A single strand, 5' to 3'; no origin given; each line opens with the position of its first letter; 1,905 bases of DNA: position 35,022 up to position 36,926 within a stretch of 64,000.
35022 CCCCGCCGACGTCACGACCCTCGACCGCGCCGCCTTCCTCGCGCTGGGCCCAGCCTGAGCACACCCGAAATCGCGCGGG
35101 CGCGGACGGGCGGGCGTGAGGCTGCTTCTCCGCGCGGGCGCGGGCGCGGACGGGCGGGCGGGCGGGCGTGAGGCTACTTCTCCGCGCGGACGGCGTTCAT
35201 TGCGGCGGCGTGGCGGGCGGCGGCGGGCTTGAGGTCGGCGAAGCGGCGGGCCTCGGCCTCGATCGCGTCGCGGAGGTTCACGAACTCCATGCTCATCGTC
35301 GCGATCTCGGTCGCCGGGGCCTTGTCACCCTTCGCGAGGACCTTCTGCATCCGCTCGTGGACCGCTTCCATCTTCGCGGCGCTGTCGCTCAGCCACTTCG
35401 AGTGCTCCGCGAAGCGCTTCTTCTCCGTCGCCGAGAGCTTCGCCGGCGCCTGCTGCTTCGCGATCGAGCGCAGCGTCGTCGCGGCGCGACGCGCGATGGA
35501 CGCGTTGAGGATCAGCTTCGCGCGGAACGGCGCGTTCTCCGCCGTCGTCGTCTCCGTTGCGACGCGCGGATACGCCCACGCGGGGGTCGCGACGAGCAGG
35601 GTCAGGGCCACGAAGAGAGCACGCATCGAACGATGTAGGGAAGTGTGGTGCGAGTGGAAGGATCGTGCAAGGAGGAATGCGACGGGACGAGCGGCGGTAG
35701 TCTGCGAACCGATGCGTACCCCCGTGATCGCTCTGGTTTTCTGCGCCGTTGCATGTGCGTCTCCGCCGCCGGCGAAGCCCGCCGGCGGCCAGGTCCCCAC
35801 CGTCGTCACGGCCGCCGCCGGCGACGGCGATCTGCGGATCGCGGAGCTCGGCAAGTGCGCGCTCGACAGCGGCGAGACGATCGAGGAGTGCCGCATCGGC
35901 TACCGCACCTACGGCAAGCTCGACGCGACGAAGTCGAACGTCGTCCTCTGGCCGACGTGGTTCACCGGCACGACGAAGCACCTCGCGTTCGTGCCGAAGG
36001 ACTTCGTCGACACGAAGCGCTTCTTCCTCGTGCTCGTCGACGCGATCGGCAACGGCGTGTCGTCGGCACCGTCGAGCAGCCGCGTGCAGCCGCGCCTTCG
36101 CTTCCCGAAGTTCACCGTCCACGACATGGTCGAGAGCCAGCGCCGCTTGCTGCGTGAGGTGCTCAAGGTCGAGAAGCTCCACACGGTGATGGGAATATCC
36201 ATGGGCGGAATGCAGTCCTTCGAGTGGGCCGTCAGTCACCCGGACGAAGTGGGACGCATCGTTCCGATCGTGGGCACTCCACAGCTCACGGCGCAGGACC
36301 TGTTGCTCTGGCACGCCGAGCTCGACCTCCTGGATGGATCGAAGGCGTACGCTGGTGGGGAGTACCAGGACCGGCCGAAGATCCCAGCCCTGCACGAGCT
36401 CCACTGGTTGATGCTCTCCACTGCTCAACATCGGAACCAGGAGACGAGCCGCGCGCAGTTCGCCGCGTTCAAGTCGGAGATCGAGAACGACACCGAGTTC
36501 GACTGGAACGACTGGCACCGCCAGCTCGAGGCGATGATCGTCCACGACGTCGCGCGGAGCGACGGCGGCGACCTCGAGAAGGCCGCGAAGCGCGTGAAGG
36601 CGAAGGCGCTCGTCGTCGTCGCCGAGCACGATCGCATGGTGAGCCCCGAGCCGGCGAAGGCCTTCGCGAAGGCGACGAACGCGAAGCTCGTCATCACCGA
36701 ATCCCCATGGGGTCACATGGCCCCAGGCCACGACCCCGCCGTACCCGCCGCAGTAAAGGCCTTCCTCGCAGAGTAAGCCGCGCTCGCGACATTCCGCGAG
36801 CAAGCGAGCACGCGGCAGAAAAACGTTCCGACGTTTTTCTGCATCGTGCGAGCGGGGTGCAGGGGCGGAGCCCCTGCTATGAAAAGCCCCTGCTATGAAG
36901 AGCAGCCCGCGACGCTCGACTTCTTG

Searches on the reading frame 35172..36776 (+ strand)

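Call 52: search_protein_families(library=pfam, proteins=[window:35172-36776:+], max_evalue=0.00001)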
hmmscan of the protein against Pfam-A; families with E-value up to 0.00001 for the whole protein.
window:35172-36776:+ (534 aa): 2 families
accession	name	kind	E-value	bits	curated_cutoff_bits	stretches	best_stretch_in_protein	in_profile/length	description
PF00561.26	Abhydrolase_1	-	2.9e-18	66.8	25.8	1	281-517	25-240/245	alpha/beta hydrolase fold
PF12146.15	Hydrolase_4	-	4.2e-07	30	27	1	289-504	37-219/239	Serine aminopeptidase, S33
